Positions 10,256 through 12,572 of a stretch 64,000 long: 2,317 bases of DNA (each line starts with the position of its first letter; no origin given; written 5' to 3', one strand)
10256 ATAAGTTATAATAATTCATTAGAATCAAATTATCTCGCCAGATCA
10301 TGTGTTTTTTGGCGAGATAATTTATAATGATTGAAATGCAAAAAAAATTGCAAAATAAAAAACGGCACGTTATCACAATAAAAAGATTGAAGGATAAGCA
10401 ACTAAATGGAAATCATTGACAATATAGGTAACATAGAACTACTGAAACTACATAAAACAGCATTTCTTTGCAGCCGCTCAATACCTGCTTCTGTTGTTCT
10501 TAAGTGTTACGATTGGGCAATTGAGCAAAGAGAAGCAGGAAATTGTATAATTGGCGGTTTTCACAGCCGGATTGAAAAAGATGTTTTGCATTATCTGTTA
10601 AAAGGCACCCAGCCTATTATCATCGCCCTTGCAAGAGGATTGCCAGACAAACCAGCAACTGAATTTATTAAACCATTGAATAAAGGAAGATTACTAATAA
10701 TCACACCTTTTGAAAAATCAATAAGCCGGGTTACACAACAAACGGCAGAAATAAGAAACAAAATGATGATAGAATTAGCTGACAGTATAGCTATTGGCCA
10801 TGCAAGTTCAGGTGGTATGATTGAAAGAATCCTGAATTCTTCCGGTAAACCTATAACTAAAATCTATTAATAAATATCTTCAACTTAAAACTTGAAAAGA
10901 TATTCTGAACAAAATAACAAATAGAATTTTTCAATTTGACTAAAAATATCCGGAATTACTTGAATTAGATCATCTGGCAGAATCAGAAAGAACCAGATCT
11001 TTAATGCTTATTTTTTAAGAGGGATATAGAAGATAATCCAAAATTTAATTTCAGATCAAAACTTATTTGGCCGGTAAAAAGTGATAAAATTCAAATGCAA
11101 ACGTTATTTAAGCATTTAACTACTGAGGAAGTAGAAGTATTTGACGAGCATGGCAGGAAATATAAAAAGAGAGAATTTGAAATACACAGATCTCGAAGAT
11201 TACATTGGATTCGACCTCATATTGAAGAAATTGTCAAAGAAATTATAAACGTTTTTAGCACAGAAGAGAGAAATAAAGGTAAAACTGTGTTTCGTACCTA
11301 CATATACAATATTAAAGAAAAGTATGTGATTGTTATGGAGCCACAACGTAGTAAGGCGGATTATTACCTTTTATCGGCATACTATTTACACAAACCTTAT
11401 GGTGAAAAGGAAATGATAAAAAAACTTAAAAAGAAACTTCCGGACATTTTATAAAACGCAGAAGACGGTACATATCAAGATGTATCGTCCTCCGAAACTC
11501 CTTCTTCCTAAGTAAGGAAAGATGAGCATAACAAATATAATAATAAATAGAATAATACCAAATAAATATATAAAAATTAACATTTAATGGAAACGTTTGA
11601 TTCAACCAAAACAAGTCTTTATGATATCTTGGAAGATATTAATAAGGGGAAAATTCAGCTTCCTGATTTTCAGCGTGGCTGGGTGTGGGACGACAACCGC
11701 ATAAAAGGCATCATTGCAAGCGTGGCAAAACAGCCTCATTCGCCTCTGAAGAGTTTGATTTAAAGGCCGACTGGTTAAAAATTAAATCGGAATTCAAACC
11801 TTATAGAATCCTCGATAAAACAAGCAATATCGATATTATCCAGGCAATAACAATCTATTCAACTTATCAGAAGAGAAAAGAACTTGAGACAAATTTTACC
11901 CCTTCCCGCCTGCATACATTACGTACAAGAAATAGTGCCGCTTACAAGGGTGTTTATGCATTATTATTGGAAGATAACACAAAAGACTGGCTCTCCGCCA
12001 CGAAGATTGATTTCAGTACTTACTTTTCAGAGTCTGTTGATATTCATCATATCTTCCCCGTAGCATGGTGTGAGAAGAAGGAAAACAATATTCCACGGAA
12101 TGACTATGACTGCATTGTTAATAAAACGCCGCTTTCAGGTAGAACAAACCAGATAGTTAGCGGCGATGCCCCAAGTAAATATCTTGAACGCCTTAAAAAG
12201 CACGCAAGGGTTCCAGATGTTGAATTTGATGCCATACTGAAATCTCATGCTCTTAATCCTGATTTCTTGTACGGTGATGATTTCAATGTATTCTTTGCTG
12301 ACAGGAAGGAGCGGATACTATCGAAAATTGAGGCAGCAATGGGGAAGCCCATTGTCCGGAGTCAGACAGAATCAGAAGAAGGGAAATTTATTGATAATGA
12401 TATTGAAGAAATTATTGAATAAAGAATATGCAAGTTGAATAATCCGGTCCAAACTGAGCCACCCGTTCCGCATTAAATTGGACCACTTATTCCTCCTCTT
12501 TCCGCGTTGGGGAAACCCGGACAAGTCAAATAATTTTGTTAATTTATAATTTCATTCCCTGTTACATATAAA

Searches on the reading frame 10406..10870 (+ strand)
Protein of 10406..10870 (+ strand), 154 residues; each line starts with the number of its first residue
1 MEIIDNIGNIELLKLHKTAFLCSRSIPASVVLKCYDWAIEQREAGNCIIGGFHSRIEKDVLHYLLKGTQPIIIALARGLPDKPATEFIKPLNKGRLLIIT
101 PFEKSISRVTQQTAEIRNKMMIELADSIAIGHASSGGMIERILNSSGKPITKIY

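Call 11: search_protein_families(library=pfam, proteins=[window:10406-10870:+], max_evalue=0.001)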
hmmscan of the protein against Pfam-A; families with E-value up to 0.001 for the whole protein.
window:10406-10870:+ (154 aa): 0 families

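Call 22: search_protein_families(library=padloc, proteins=[window:10406-10870:+], max_evalue=0.1)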
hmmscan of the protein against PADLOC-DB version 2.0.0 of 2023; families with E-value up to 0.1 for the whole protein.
window:10406-10870:+ (154 aa): 1 family
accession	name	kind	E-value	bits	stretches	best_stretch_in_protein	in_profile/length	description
PDLC03927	PsyrA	-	4.5e-09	33.9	1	7-140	123-257/398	-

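Call 23: search_protein_families(library=ncbifam, proteins=[window:10406-10870:+], max_evalue=0.1)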
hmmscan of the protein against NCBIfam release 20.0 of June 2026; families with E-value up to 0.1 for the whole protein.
window:10406-10870:+ (154 aa): 0 families

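Call 25: search_protein_families(library=pfam, proteins=[window:10406-10870:+], max_evalue=5)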
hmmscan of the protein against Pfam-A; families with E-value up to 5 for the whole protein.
window:10406-10870:+ (154 aa): 0 families

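Call 55: search_solved_structures(query=A3, max_evalue=1, show_alignments=2)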
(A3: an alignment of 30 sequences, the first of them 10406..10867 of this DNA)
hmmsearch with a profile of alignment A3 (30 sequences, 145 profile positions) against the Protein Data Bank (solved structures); distinct sequences matched with E-value up to 1: 8.
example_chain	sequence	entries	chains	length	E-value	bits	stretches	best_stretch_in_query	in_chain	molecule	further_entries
5mll_A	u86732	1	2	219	0.015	18.1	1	3-135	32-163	DNA processing chain A (DprA)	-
4ljr_A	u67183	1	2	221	0.016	18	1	3-135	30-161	DNA processing chain A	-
4ljk_A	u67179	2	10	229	0.018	17.9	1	3-135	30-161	DNA processing chain A (DprA)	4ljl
8zva_A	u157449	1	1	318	0.023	17.5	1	4-125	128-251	DNA processing protein DprA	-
9vzo_A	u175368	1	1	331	0.025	17.4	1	4-125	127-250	DprA-like antitoxin protein ShosA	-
3uqz_A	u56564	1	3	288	0.14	15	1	4-133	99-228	DNA processing protein DprA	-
4geh_B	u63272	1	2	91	0.28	14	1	93-142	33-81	Serine/threonine-protein kinase MST4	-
3w8i_B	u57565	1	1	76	0.29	14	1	93-142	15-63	Serine/threonine-protein kinase MST4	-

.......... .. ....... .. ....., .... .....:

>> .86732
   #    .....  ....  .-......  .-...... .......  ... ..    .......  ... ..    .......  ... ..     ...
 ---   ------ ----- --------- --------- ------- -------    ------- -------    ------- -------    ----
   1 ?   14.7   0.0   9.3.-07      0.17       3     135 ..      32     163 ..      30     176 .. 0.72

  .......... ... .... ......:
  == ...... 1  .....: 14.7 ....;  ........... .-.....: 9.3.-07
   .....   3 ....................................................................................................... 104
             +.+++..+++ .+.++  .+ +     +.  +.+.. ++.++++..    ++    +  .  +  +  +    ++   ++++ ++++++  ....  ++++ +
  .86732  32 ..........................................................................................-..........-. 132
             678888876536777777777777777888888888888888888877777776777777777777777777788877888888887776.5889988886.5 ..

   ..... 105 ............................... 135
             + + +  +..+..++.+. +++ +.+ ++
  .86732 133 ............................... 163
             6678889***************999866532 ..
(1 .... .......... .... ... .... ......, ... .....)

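Call 57: find_homologous_proteins(query=window:10406-10867:+, max_evalue=0.00001)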
Query window:10406-10867:+ (154 aa): 2393 proteins with E <= 0.00001 among 2415 candidates; the best 120 are listed.
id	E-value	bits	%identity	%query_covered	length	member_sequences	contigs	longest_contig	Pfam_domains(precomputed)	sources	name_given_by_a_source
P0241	7.8e-93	326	99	98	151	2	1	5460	-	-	-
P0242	8.7e-68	245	75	97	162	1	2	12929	-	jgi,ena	-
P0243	2.0e-67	243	72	99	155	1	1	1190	PF02481.22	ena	-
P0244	2.2e-67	243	74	94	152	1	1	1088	PF02481.22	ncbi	-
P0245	2.8e-67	243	74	99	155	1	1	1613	-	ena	-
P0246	2.1e-66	240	72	97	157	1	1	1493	-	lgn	-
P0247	3.4e-66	239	72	98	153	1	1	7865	-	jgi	jgi:hypothetical protein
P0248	4.3e-66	239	71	99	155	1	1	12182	PF02481.22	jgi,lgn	-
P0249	4.7e-66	239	71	99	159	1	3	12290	PF02481.22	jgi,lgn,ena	-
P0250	9.0e-66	238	74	95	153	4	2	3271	PF02481.22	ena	-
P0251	1.4e-65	238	70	99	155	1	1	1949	-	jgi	-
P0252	2.6e-65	237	70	99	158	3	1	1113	PF02481.22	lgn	-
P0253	2.8e-65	236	69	99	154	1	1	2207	-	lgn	-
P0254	3.2e-65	236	74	94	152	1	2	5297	PF02481.22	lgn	-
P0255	4.7e-65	236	73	95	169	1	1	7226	PF02481.22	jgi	-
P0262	1.1e-64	235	69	98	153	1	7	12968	PF02481.22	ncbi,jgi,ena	-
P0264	1.4e-64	234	75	92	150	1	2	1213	PF02481.22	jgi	jgi:predicted Rossmann fold nucleotide-binding protein DprA/Smf involved in DNA uptake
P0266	1.8e-64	234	72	96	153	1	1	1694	PF02481.22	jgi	jgi:predicted Rossmann fold nucleotide-binding protein DprA/Smf involved in DNA uptake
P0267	2.2e-64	234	70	98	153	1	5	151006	PF02481.22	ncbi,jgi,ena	-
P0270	2.3e-64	234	70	98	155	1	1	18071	PF02481.22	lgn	-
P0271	2.8e-64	233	68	98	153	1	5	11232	PF02481.22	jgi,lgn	-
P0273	3.0e-64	233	71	97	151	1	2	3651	PF02481.22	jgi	-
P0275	3.1e-64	233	70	100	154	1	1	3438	PF02481.22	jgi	-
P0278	3.2e-64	233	69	98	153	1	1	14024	PF02481.22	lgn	-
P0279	3.3e-64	233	72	96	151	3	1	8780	PF02481.22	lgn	-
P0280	3.6e-64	233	70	98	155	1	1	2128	PF02481.22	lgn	-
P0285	4.0e-64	233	71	98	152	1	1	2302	PF02481.22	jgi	jgi:hypothetical protein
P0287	4.1e-64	233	73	95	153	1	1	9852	PF02481.22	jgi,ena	-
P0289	4.6e-64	233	70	100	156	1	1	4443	PF02481.22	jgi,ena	-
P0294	4.9e-64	232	69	99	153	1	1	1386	PF02481.22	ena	-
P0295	5.4e-64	232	70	96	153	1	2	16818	PF02481.22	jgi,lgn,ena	jgi:predicted Rossmann fold nucleotide-binding protein DprA/Smf involved in DNA uptake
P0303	8.3e-64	232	69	100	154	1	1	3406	PF02481.22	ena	-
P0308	9.7e-64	231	70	99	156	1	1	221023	-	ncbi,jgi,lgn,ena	ncbi:MAG: DNA-binding protein [Bacteroidia bacterium]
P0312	1.1e-63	231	69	98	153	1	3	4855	PF02481.22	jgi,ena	-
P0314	1.1e-63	231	70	99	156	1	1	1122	PF02481.22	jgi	jgi:predicted Rossmann fold nucleotide-binding protein DprA/Smf involved in DNA uptake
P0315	1.4e-63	231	69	97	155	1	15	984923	-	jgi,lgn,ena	jgi:Predicted Rossmann fold nucleotide-binding protein involved in DNA uptake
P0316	1.4e-63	231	69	97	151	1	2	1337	PF02481.22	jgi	-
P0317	1.6e-63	231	70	99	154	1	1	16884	PF02481.22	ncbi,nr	ncbi:MAG: DNA-binding protein [Bacteroidia bacterium]|nr:DNA-binding protein [Bacteroidia bacterium]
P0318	1.7e-63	231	68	98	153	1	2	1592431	-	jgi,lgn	jgi:predicted Rossmann fold nucleotide-binding protein DprA/Smf involved in DNA uptake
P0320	1.8e-63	231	69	95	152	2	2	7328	PF02481.22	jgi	-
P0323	2.2e-63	230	69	97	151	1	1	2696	PF02481.22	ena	-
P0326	2.3e-63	230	72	95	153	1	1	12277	PF02481.22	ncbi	-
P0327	2.4e-63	230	66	99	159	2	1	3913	PF02481.22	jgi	jgi:predicted Rossmann fold nucleotide-binding protein DprA/Smf involved in DNA uptake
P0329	2.7e-63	230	70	98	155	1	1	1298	PF02481.22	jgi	-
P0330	2.9e-63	230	70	96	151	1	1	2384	PF02481.22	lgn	-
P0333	3.2e-63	230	69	99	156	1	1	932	PF02481.22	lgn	-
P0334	3.2e-63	230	70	97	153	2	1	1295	PF02481.22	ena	-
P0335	3.3e-63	230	69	98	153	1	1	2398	PF02481.22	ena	-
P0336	3.4e-63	230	69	99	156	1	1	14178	PF02481.22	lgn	-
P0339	3.5e-63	230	73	93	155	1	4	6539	PF02481.22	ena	-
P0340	3.6e-63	230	68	98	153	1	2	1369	PF02481.22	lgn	-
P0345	4.5e-63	229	69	98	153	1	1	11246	PF02481.22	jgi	jgi:predicted Rossmann fold nucleotide-binding protein DprA/Smf involved in DNA uptake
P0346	4.5e-63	229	67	99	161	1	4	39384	PF02481.22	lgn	-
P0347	4.6e-63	229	69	99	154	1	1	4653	PF02481.22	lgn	-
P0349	4.8e-63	229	71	93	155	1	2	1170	PF02481.22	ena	-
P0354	5.5e-63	229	71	99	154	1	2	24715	PF02481.22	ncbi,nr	ncbi:MAG: DNA-binding protein [Bacteroidetes bacterium]|nr:DNA-binding protein [Bacteroidota bacteri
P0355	5.6e-63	229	70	99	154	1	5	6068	PF02481.22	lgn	-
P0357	5.8e-63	229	71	97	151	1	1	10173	PF02481.22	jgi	-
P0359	6.4e-63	229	69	98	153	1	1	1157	PF02481.22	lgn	-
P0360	6.4e-63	229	71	97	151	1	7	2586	PF02481.22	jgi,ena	-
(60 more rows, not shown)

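Call 66: predict_structure(alignment_id=A4)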
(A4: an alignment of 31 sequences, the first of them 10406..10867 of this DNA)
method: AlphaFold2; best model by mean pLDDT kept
length: 154 residues; sequences in the alignment: 31
mean_pLDDT: 73.4   pTM: 0.70
mean pLDDT of the five models: 73.4, 67.8, 58.0, 56.0, 43.0
residues with pLDDT >= 90: 12; 70-90: 95; 50-70: 28; < 50: 19
segments of 3 or more residues with pLDDT < 50: 132-143, 150-154
pLDDT, mean of each block of 10 residues (from residue 1): 79 80 63 75 84 74 87 81 86 91 77 81 64 44 50 39
secondary structure, 60 per line:
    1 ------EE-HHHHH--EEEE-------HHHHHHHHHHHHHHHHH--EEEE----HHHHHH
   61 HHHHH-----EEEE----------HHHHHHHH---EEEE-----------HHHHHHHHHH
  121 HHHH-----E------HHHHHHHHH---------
elements in order: H10-14 E17-20 H28-44 E47-50 H55-65 E71-74 H85-92 E96-99 H111-124 H137-145

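Call 70: fold_search(model_id=the predicted structure, library=pdb)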
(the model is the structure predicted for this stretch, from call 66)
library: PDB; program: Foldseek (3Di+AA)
matches with E <= 10: 1237; with E <= 0.001: 13
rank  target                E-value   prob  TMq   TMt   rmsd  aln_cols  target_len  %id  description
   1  4ljk_G                1.8e-05  1.00  0.56  0.43   6.7       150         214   22  Structural insights into the unique single-stranded DNA binding mode of DNA processing protein A from Helicobacter pyl (released 2014-01-01)
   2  4ljk_F                4.8e-05  1.00  0.54  0.41   6.8       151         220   21  Structural insights into the unique single-stranded DNA binding mode of DNA processing protein A from Helicobacter pyl (released 2014-01-01)
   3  5mll_A                5.1e-05  1.00  0.57  0.43   6.6       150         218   21  Structure of HpDprA at 1.9 Angstroms resolution (released 2017-12-20)
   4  4ljk_A                5.1e-05  1.00  0.56  0.42   6.7       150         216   22  Structural insights into the unique single-stranded DNA binding mode of DNA processing protein A from Helicobacter pyl (released 2014-01-01)
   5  8zva                  5.8e-05  1.00  0.60  0.32   3.7       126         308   20  structure of ShosA from E.coli APEC O1 (released 2025-04-09)
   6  4ljr_A                6.2e-05  1.00  0.56  0.43   6.6       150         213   22  Structural insights into the unique single-stranded DNA binding mode of DNA processing protein A from Helicobacter pyl (released 2014-01-01)
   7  5mll_B                1.1e-04  1.00  0.56  0.42   6.7       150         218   22  Structure of HpDprA at 1.9 Angstroms resolution (released 2017-12-20)
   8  4ljl_A                1.2e-04  1.00  0.56  0.42   6.6       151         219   22  Structural insights into the unique single-stranded DNA binding mode of DNA processing protein A from Helicobacter pyl (released 2014-01-01)
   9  4ljk_B                1.5e-04  1.00  0.56  0.42   6.7       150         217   22  Structural insights into the unique single-stranded DNA binding mode of DNA processing protein A from Helicobacter pyl (released 2014-01-01)
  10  3uqz_C                2.6e-04  1.00  0.55  0.33   6.9       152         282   18  X-ray structure of DNA processing protein A (DprA) from Streptococcus pneumoniae (released 2012-08-29)
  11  3uqz_B                4.5e-04  1.00  0.57  0.35   6.5       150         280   18  X-ray structure of DNA processing protein A (DprA) from Streptococcus pneumoniae (released 2012-08-29)
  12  3maj                  5.5e-04  1.00  0.48  0.25   6.4       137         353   19  Crystal structure of putative DNA processing protein DprA from Rhodopseudomonas palustris CGA009 (released 2010-05-12)
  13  4ljk_D                6.6e-04  1.00  0.56  0.42   6.8       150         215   22  Structural insights into the unique single-stranded DNA binding mode of DNA processing protein A from Helicobacter pyl (released 2014-01-01)
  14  3uqz_A                1.1e-03  1.00  0.55  0.33   6.8       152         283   18  X-ray structure of DNA processing protein A (DprA) from Streptococcus pneumoniae (released 2012-08-29)
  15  3hly_B                1.1e-02  0.82  0.33  0.35   7.4       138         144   12  Crystal Structure of the Flavodoxin-like domain from Synechococcus sp Q5MZP6_SYNP6 protein. Northeast Structural Genom (released 2009-06-09)
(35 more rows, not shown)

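Call 103: find_encoding_contigs(protein=P0318, flank=10000, max_places=1)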
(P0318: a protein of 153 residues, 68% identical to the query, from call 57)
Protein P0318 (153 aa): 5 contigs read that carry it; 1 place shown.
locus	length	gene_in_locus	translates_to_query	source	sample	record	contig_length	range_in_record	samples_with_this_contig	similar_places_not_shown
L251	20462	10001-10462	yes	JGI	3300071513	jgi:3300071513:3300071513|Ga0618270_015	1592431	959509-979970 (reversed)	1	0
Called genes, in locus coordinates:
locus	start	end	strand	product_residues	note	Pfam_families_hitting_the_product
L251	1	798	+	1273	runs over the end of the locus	PF19919:bpX3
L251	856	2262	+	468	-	PF02878:PGM_PMM_I, PF02879:PGM_PMM_II, PF02880:PGM_PMM_III, PF00408:PGM_PMM_IV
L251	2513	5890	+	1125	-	PF13091:PLDc_2 (weak), PF00176:SNF2-rel_dom (faint), PF04851:ResIII (faint), PF00270:DEAD (weak), PF00271:Helicase_C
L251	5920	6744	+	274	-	PF04383:KilA-N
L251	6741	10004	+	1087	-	PF20473:MmeI_Mtase, PF07669:Eco57I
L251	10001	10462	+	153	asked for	-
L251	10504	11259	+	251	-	PF00484:Pro_CA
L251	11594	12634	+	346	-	PF01734:Patatin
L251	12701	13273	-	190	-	PF02622:DUF179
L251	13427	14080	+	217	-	PF12766:Pyridox_oxase_2, PF01243:PNPOx_N, PF10590:PNP_phzG_C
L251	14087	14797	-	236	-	PF00588:SpoU_methylase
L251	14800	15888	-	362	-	PF00491:Arginase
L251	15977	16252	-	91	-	PF00216:Bac_DNA_binding, PF18291:HU-HIG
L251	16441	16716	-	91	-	PF00216:Bac_DNA_binding, PF18291:HU-HIG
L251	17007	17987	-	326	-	PF00551:Formyl_trans_N, PF02911:Formyl_trans_C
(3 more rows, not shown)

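Call 104: find_encoding_contigs(protein=P0315, flank=10000, max_places=1)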
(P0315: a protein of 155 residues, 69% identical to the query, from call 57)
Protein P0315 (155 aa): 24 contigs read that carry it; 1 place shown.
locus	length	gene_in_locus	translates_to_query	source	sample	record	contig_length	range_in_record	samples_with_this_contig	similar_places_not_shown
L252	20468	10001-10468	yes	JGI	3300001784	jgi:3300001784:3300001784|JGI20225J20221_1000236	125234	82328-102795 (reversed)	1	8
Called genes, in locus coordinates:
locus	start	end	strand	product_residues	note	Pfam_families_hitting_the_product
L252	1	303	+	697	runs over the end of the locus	PF03235:GmrSD_N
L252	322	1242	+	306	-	PF13280:WYL, PF25583:WCX (weak)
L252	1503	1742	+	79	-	-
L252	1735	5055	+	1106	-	PF13091:PLDc_2, PF09565:RE_NgoFVII (weak), PF00176:SNF2-rel_dom (weak), PF04851:ResIII (faint), PF00176:SNF2-rel_dom (weak), PF00271:Helicase_C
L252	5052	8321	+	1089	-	PF20473:MmeI_Mtase, PF07669:Eco57I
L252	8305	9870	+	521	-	PF00383:dCMP_cyt_deam_1, PF13749:HATPase_c_4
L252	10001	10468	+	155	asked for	-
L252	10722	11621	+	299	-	PF14257:DUF4349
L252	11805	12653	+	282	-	-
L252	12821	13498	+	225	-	-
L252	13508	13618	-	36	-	-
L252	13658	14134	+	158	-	-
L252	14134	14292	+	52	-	-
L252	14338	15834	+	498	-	PF01694:Rhomboid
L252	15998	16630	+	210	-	-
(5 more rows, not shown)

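Call 105: find_encoding_contigs(protein=P0308, flank=10000, max_places=1)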
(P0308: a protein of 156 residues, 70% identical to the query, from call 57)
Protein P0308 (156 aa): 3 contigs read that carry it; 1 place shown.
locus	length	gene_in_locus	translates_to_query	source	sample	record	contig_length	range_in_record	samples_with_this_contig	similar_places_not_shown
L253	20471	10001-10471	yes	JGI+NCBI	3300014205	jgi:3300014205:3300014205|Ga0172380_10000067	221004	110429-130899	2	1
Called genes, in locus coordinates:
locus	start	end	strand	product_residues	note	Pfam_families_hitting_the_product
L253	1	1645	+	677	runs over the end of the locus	PF05649:Peptidase_M13_N, PF01431:Peptidase_M13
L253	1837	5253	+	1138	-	PF13091:PLDc_2 (weak), PF09565:RE_NgoFVII (faint), PF00176:SNF2-rel_dom (weak), PF04851:ResIII (faint), PF00270:DEAD (weak), PF00271:Helicase_C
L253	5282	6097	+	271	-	PF04383:KilA-N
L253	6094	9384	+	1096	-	PF20473:MmeI_Mtase, PF07669:Eco57I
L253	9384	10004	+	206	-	-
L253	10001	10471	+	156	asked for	-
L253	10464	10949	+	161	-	-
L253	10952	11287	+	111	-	-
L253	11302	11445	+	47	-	-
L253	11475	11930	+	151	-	-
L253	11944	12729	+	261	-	-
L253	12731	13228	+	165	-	-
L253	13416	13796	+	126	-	-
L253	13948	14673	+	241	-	PF19570:DUF6088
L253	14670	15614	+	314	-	PF08843:AbiEii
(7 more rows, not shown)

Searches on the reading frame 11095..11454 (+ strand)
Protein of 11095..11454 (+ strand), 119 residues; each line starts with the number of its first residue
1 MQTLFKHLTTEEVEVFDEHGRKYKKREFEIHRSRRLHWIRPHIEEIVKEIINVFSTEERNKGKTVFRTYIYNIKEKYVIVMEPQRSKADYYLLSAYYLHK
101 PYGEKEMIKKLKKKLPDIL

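Call 11: search_protein_families(library=pfam, proteins=[window:11095-11454:+], max_evalue=0.001)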
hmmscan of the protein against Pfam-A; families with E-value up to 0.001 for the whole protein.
window:11095-11454:+ (119 aa): 0 families

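Call 22: search_protein_families(library=padloc, proteins=[window:11095-11454:+], max_evalue=0.1)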
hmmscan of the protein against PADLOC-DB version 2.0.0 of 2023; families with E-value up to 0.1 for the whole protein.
window:11095-11454:+ (119 aa): 12 families
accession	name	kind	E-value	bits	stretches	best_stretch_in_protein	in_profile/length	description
PDLC04358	PDC-M04B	-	6e-42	141.6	1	1-118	59-166/167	-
PDLC04360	PDC-M04B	-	1.6e-17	61.8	1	3-114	54-154/166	-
PDLC04355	PDC-M04B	-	2.1e-12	45.5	1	4-113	60-161/167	-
PDLC04364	PDC-M04B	-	9e-11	39.8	1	14-101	67-149/164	-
PDLC04365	PDC-M04B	-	2.9e-09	35.2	1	4-100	74-161/176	-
PDLC04357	PDC-M04B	-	3.2e-09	34.9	1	19-112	67-154/162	-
PDLC04363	PDC-M04B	-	1.2e-08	33.1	1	5-110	57-159/171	-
PDLC04356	PDC-M04B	-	2.7e-07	28.5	1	20-111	69-165/176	-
PDLC04367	PDC-M04B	-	8e-07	27.2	1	5-102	61-152/173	-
PDLC04359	PDC-M04B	-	2.4e-05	22.5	1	15-100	47-130/151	-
PDLC04362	PDC-M04B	-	9.5e-05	20.2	1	22-99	102-184/206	-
PDLC01098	C3a216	-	0.00027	19.1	1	7-53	12-53/68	adaptation associated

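Call 23: search_protein_families(library=ncbifam, proteins=[window:11095-11454:+], max_evalue=0.1)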
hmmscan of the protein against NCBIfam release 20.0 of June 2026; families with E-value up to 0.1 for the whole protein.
window:11095-11454:+ (119 aa): 0 families

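Call 25: search_protein_families(library=pfam, proteins=[window:11095-11454:+], max_evalue=5)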
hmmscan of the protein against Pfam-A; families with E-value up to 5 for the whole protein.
window:11095-11454:+ (119 aa): 2 families
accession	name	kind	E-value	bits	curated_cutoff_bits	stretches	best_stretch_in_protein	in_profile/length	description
PF24434.1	DUF7557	-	0.13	12.2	25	1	43-59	24-40/45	Family of unknown function (DUF7557)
PF24309.1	IMEF_Flp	-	0.9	9.8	27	1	17-51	28-64/135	IMEF cargo Flp protein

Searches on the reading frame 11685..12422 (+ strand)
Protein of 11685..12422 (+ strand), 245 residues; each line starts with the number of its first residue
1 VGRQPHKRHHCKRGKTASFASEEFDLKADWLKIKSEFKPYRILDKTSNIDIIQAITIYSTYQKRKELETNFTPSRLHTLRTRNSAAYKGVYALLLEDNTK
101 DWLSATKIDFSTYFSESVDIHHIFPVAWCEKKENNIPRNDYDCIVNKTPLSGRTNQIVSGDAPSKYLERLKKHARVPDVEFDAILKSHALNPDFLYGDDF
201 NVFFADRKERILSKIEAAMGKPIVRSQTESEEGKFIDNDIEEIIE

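Call 11: search_protein_families(library=pfam, proteins=[window:11685-12422:+], max_evalue=0.001)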
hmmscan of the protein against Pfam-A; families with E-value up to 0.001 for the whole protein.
window:11685-12422:+ (245 aa): 0 families

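Call 22: search_protein_families(library=padloc, proteins=[window:11685-12422:+], max_evalue=0.1)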
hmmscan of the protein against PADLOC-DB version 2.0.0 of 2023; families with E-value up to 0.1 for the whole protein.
window:11685-12422:+ (245 aa): 0 families

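Call 23: search_protein_families(library=ncbifam, proteins=[window:11685-12422:+], max_evalue=0.1)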
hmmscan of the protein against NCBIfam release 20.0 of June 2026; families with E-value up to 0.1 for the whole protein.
window:11685-12422:+ (245 aa): 0 families

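Call 25: search_protein_families(library=pfam, proteins=[window:11685-12422:+], max_evalue=5)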
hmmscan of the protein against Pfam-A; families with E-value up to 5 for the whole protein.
window:11685-12422:+ (245 aa): 2 families
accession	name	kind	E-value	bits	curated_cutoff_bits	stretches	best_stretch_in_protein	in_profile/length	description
PF13395.12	HNH_4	-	0.09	13.2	22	1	104-128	4-28/54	HNH endonuclease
PF02820.24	MBT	-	0.14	12.8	22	1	114-135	40-61/69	mbt repeat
